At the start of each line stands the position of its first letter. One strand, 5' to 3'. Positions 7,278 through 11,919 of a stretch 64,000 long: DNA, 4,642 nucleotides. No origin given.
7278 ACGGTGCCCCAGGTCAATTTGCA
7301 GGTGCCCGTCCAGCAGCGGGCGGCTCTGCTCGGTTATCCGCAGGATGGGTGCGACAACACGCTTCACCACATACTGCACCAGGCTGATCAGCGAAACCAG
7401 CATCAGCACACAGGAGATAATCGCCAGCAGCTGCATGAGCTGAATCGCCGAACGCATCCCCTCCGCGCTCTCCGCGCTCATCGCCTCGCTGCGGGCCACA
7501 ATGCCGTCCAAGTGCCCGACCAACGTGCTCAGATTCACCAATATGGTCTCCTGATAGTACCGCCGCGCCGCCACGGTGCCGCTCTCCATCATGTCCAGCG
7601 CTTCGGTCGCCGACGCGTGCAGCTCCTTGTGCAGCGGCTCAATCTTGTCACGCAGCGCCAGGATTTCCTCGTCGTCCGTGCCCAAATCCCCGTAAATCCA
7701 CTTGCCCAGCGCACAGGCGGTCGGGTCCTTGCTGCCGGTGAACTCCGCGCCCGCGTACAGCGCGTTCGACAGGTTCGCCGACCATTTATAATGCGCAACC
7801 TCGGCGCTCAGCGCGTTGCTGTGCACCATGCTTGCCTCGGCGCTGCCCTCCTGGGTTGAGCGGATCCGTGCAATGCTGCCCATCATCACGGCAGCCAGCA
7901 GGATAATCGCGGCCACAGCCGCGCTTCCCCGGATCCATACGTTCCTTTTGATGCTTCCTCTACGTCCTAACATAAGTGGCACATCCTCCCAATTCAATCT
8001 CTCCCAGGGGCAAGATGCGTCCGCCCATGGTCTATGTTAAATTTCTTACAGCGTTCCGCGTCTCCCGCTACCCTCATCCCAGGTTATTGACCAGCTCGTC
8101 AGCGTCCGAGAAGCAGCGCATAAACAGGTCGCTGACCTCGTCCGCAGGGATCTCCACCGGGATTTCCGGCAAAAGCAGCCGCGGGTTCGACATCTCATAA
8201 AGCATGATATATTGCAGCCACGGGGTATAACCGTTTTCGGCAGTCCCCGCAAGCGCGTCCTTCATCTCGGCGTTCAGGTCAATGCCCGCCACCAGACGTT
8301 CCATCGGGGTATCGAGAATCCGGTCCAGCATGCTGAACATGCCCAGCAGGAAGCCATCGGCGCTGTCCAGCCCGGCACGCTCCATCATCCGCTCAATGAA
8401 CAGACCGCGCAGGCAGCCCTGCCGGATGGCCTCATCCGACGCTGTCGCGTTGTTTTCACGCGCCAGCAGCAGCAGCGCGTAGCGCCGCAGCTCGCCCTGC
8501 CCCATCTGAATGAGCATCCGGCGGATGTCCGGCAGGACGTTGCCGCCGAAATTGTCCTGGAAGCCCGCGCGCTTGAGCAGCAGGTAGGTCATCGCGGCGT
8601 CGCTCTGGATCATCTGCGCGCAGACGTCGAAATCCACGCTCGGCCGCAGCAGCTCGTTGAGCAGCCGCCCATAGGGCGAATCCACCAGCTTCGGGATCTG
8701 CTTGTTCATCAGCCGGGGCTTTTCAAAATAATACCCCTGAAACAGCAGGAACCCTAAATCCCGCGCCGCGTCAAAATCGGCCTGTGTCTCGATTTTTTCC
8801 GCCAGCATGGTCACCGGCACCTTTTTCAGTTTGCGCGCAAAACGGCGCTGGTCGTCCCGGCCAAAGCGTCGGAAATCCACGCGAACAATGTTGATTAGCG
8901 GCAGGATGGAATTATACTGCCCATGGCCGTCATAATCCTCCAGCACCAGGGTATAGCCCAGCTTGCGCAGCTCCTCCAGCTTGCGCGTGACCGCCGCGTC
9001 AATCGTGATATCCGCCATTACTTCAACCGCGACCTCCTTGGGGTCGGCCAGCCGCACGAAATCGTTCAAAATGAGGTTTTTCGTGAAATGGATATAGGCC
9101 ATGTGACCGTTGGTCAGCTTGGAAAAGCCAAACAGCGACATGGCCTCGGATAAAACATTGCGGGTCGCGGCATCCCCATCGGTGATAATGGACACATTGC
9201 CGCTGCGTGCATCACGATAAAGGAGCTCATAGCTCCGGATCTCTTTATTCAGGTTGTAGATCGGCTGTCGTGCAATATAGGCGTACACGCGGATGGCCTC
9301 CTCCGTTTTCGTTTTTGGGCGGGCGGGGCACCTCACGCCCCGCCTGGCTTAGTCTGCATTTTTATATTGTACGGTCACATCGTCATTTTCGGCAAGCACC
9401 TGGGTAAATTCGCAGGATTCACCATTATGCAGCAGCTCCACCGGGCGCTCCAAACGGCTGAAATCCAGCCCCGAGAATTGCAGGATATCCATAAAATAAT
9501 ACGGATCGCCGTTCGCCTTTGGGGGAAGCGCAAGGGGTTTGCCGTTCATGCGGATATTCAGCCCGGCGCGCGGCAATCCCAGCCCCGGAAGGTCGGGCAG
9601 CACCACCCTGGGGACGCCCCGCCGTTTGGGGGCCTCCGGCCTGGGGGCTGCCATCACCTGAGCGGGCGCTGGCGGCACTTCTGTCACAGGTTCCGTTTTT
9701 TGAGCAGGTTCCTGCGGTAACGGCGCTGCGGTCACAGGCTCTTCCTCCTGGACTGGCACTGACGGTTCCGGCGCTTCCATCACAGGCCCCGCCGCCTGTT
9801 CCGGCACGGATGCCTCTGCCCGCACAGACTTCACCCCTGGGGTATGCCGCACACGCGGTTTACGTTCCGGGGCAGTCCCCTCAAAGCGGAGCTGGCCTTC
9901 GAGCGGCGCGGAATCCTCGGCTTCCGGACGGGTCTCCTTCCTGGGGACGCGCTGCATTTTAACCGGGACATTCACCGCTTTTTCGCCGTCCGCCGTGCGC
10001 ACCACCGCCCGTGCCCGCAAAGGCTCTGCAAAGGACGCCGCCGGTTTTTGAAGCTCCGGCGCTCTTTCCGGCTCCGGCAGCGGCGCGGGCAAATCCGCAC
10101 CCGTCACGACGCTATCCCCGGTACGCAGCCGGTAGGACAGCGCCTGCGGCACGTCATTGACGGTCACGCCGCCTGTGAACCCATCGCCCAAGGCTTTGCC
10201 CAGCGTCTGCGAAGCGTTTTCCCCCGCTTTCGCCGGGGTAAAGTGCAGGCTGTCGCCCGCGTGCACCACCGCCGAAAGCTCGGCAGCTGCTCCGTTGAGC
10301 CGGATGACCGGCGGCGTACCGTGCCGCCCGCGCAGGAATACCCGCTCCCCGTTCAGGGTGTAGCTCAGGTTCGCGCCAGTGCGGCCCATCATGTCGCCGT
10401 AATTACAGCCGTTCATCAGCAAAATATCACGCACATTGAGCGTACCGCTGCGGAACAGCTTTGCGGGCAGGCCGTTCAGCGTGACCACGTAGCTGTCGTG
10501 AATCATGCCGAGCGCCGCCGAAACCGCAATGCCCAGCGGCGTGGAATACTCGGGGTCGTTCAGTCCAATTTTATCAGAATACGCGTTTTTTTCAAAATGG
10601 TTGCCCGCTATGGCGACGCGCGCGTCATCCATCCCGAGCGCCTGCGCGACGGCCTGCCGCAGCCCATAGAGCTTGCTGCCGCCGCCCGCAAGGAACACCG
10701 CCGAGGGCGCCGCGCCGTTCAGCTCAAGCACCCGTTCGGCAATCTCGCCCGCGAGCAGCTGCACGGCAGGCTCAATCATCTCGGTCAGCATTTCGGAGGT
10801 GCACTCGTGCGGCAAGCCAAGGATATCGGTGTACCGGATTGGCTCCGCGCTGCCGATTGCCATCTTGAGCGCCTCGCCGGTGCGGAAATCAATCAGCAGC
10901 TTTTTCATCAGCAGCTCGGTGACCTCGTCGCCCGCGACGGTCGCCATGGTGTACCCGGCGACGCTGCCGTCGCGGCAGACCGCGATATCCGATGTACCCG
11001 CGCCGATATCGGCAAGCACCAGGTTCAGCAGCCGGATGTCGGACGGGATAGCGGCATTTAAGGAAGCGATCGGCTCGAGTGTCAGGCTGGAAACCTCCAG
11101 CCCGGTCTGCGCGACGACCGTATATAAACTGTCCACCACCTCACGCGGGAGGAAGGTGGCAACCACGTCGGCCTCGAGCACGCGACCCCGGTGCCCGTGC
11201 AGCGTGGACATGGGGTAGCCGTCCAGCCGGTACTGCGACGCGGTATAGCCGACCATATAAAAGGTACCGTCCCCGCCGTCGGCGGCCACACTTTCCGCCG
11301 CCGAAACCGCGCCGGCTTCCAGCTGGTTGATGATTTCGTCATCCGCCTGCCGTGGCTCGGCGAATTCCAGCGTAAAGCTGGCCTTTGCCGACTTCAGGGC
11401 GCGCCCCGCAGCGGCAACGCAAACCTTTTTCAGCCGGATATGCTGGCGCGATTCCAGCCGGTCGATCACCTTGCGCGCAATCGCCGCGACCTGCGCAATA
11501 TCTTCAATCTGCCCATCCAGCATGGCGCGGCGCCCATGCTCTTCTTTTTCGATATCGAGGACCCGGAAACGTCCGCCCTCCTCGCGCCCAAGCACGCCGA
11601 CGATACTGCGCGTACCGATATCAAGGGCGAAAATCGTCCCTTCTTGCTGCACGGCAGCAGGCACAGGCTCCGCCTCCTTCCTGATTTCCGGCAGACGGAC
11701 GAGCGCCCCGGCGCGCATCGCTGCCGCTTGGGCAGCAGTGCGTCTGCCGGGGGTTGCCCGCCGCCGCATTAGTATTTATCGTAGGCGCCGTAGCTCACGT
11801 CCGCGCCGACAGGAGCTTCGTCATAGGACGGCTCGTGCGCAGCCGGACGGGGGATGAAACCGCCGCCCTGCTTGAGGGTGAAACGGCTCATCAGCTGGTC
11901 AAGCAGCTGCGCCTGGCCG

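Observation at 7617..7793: Complete CZB (chemoreceptor zinc-binding) motif located in the extracytoplasmic sensor of an MCP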

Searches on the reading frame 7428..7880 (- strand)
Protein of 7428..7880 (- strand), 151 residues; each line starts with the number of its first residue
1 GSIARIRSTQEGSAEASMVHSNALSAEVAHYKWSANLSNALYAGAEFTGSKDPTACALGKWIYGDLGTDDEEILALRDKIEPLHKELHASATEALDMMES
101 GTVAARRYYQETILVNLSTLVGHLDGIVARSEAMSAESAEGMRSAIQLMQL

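Call 17: search_solved_structures(query=window:7428-7880:-, max_evalue=10, show_alignments=3)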
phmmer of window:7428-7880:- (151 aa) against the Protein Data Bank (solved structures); distinct sequences matched with E-value up to 10: 1.
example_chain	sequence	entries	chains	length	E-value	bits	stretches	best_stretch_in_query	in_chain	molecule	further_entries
4ax2_A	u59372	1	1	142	0.62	13.4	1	47-118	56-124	RAP1B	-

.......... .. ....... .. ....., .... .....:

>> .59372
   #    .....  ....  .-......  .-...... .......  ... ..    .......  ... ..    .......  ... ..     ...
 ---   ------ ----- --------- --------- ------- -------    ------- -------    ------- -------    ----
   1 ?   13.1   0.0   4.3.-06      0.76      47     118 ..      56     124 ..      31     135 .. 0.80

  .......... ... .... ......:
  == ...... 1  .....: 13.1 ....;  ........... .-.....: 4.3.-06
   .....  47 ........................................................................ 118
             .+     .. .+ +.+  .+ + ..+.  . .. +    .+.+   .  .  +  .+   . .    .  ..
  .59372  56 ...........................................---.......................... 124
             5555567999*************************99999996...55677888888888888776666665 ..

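Call 45: predict_structure(alignment_id=A3)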
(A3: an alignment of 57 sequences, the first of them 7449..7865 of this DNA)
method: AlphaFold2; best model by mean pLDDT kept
length: 139 residues; sequences in the alignment: 57
mean_pLDDT: 93.7   pTM: 0.85
mean pLDDT of the five models: 93.7, 93.4, 93.2, 92.9, 92.8
residues with pLDDT >= 90: 119; 70-90: 19; 50-70: 1; < 50: 0
segments of 3 or more residues with pLDDT < 50: none
pLDDT, mean of each block of 10 residues (from residue 1): 80 95 96 96 93 93 95 97 97 94 97 97 96 84
secondary structure, 60 per line:
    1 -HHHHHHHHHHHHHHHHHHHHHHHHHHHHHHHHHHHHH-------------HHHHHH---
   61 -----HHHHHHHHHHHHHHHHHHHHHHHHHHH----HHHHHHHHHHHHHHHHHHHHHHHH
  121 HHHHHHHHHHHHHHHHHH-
elements in order: H2-38 H52-57 H66-92 H97-138

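Call 47: search_protein_representatives(protein=window:7449-7865:-)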
Query: 139 residues. Proteins with E-value up to 0.001 (for the whole library): 900; up to 1e-10: 152; up to 1e-30: 14. The best 150 are listed.
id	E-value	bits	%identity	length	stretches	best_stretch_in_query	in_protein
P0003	7.3e-82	287.9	100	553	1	1-139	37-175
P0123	1.4e-42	161.0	56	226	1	1-135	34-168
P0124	1.7e-41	157.5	57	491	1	1-133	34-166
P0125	4.6e-41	156.1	58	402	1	5-133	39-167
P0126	8.9e-39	148.7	55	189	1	1-132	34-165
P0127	1.7e-38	147.8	57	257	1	2-133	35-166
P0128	9.0e-38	145.5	53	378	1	6-134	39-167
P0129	4.1e-34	133.7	52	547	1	10-137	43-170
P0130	6.8e-34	132.9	54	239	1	4-130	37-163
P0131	9.5e-34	132.5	56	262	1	20-134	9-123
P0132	4.9e-32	126.9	50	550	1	1-132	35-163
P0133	5.2e-32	126.9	61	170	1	6-101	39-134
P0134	3.1e-31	124.4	62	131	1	2-93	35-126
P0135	4.8e-31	123.7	55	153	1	3-113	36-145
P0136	3.8e-29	117.6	47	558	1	13-137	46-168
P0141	4.6e-26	107.6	33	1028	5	24-131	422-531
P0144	9.8e-23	96.9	39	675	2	23-128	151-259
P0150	2.7e-18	82.5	34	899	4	24-128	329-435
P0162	4.4e-17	78.6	38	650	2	23-120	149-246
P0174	6.5e-16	74.9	34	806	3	24-132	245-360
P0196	5.7e-14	68.6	38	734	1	21-126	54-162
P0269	8.2e-11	58.4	37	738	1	21-129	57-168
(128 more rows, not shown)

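Call 49: fold_search(model_id=the predicted structure, library=pdb)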
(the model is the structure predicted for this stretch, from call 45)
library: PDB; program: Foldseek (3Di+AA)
matches with E <= 10: 259; with E <= 0.001: 0
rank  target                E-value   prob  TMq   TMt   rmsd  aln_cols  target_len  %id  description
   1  1f1m_A                7.2e-02  1.00  0.66  0.58   7.1       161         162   11  CRYSTAL STRUCTURE OF OUTER SURFACE PROTEIN C (OSPC) (released 2001-04-04)
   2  7wrm_A                1.1e-01  1.00  0.55  0.53   7.2       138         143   15  The malate-bound dimer of chemoreceptor MCP2201 ligand binding domain (released 2023-01-04)
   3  4k0d_A                2.6e-01  1.00  0.70  0.68   5.2       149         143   16  Periplasmic sensor domain of sensor histidine kinase, Adeh_2942 (released 2013-06-12)
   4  2lig_A                2.6e-01  1.00  0.68  0.62   6.4       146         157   12  THREE-DIMENSIONAL STRUCTURES OF THE LIGAND-BINDING DOMAIN OF THE BACTERIAL ASPARTATE RECEPTOR WITH AND WITHOUT A LIGAN (released 1995-09-15)
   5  9kup_B                2.6e-01  0.99  0.53  0.55   7.0       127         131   14  Crystal structure of MCP2201LBD (released 2025-10-22)
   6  1jmw                  2.6e-01  0.89  0.46  0.44   6.6       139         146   12  Propagating Conformational Changes Over Long (And Short) Distances (released 2001-08-15)
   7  5xua_C                2.8e-01  0.97  0.52  0.53   7.8       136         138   18  The ligand-free dimer of chemoreceptor MCP2201 ligand binding domain (released 2018-06-27)
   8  9kup_A                3.9e-01  0.97  0.54  0.55   7.0       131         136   14  Crystal structure of MCP2201LBD (released 2025-10-22)
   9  6its_A                4.3e-01  0.98  0.63  0.60   7.4       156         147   13  The citrate-bound trimer of chemoreceptor MCP2201 ligand binding domain (released 2018-12-26)
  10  6its_B                4.6e-01  0.99  0.70  0.67   3.7       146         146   15  The citrate-bound trimer of chemoreceptor MCP2201 ligand binding domain (released 2018-12-26)
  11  4k0d_B                4.6e-01  0.99  0.68  0.65   5.6       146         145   16  Periplasmic sensor domain of sensor histidine kinase, Adeh_2942 (released 2013-06-12)
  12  9n0k_A                5.3e-01  0.35  0.31  0.33   9.2       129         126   17  Crystal structure of KABLE triple mutant (Ile12Phe, Lys14Pro, Leu20Trp) (released 2025-08-20)
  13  5xub_A                5.6e-01  0.87  0.49  0.48  10.0       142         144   15  The citrate-bound trimer of chemoreceptor MCP2201 ligand binding domain (released 2018-06-27)
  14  8tn1_A                5.9e-01  0.44  0.37  0.35  10.3       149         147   13  De novo designed protein binds poly ADP ribose polymerase inhibitors (PARPi) - apo (released 2024-04-24)
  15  8s2f_AAA              6.2e-01  0.23  0.30  0.25  23.1       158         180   13  Crystal structure of Borrelia burgdorferi paralogous family 12 outer surface protein BBH37 (released 2025-03-05)
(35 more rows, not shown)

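Call 52: search_protein_families(library=pfam, proteins=[P0141, P0150, P0174, P0144, P0162, P0196, P0269], max_evalue=0.001)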
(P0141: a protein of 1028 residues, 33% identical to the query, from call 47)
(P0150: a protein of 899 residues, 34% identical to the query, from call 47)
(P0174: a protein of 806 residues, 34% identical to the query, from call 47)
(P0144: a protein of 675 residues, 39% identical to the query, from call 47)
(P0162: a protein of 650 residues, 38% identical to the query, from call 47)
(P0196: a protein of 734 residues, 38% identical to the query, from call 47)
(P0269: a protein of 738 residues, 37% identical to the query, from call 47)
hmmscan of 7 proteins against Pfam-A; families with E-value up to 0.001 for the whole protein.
P0141 (1028 aa): 2 families
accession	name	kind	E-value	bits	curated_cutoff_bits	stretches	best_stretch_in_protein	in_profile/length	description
PF13682.11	CZB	-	3.2e-55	184.8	29.4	5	60-130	1-63/64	Chemoreceptor zinc-binding domain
PF00015.26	MCPsignal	-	2.7e-47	161.3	34.6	1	782-938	2-172/172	Methyl-accepting chemotaxis protein (MCP) signalling domain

P0150 (899 aa): 2 families
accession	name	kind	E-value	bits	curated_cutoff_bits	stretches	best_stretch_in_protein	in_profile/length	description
PF00015.26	MCPsignal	-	2.7e-45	154.7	34.6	1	648-795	4-172/172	Methyl-accepting chemotaxis protein (MCP) signalling domain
PF13682.11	CZB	-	4.6e-45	152.3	29.4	4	56-126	1-63/64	Chemoreceptor zinc-binding domain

P0174 (806 aa): 3 families
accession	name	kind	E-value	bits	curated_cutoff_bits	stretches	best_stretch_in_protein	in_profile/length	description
PF13682.11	CZB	-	8.4e-37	125.8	29.4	3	63-133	1-63/64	Chemoreceptor zinc-binding domain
PF00015.26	MCPsignal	-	4.2e-34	118.3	34.6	1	579-739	2-169/172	Methyl-accepting chemotaxis protein (MCP) signalling domain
PF00672.30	HAMP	-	3.3e-11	43.8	25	1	465-514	2-51/53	HAMP domain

P0144 (675 aa): 4 families
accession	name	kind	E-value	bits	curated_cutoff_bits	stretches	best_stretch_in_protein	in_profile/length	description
PF00015.26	MCPsignal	-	1.3e-32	113.4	34.6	1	465-611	9-169/172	Methyl-accepting chemotaxis protein (MCP) signalling domain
PF13682.11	CZB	-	3e-28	98.4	29.4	2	153-217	1-64/64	Chemoreceptor zinc-binding domain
PF00672.30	HAMP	-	1.7e-09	38.3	25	1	348-379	20-51/53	HAMP domain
PF06103.16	DUF948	-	0.0003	21.3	37.2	0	368-432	20-84/89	Bacterial protein of unknown function (DUF948)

P0162 (650 aa): 2 families
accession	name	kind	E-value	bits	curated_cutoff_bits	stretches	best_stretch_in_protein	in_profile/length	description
PF00015.26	MCPsignal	-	1.6e-42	145.7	34.6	1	410-557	11-172/172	Methyl-accepting chemotaxis protein (MCP) signalling domain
PF13682.11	CZB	-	3.7e-29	101.3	29.4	2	59-129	1-63/64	Chemoreceptor zinc-binding domain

P0196 (734 aa): 5 families
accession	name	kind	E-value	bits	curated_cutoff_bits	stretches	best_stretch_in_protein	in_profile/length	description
PF00015.26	MCPsignal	-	1.5e-46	158.8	34.6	1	543-698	3-172/172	Methyl-accepting chemotaxis protein (MCP) signalling domain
PF18947.5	HAMP_2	-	2.1e-26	92.1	24.3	1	369-432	2-65/67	HAMP domain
PF00672.30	HAMP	-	4.7e-12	46.5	25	1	202-247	2-47/53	HAMP domain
PF18575.6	HAMP_N3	-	9.3e-11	41.5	25.7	1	305-342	6-43/43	HAMP N-terminal domain 3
PF13682.11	CZB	-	1.6e-08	35.2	29.4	1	58-125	1-64/64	Chemoreceptor zinc-binding domain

P0269 (738 aa): 5 families
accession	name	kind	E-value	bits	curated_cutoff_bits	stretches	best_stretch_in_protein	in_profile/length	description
PF00015.26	MCPsignal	-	2.7e-46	158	34.6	1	546-701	2-171/172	Methyl-accepting chemotaxis protein (MCP) signalling domain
PF18947.5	HAMP_2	-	1.2e-25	89.7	24.3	3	372-435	1-64/67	HAMP domain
PF00672.30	HAMP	-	1e-16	61.4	25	1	205-247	2-44/53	HAMP domain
PF13682.11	CZB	-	2e-10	41.3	29.4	1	61-124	1-60/64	Chemoreceptor zinc-binding domain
PF18575.6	HAMP_N3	-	0.00023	21.1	25.7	0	312-334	9-31/43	HAMP N-terminal domain 3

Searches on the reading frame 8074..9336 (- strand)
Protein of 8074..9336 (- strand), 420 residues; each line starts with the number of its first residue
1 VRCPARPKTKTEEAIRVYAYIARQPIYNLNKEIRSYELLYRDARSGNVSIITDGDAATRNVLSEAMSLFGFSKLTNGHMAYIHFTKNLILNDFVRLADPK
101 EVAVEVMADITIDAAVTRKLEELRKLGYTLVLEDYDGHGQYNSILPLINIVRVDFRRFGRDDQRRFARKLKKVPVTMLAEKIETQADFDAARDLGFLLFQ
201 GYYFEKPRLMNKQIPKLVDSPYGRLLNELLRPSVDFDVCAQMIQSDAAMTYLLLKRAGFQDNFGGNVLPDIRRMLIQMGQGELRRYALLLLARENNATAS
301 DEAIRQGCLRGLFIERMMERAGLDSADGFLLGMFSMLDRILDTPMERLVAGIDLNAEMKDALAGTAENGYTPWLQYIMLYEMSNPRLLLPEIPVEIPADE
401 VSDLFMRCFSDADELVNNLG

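Call 13: search_protein_families(library=pfam, proteins=[window:8074-9336:-], max_evalue=0.001)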
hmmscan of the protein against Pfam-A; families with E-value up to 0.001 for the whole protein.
window:8074-9336:- (420 aa): 1 family
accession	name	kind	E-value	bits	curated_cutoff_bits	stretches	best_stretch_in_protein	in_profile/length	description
PF00563.25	EAL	-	9.7e-09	35.4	31.3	1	96-207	113-236/236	EAL domain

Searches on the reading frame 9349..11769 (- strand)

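Call 13: search_protein_families(library=pfam, proteins=[window:9349-11769:-], max_evalue=0.001)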
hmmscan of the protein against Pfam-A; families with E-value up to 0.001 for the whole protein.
window:9349-11769:- (806 aa): 3 families
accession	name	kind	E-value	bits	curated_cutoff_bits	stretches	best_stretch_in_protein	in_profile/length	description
PF11104.14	PilM_2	-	4.5e-10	39.4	27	1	209-415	135-336/340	Type IV pilus assembly protein PilM;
PF14450.12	FtsA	-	6.7e-10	39.8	31.8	1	251-413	1-127/127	Cell division protein FtsA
PF06723.19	MreB_Mbl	-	1.3e-09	37.9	27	1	238-381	136-300/327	MreB/Mbl protein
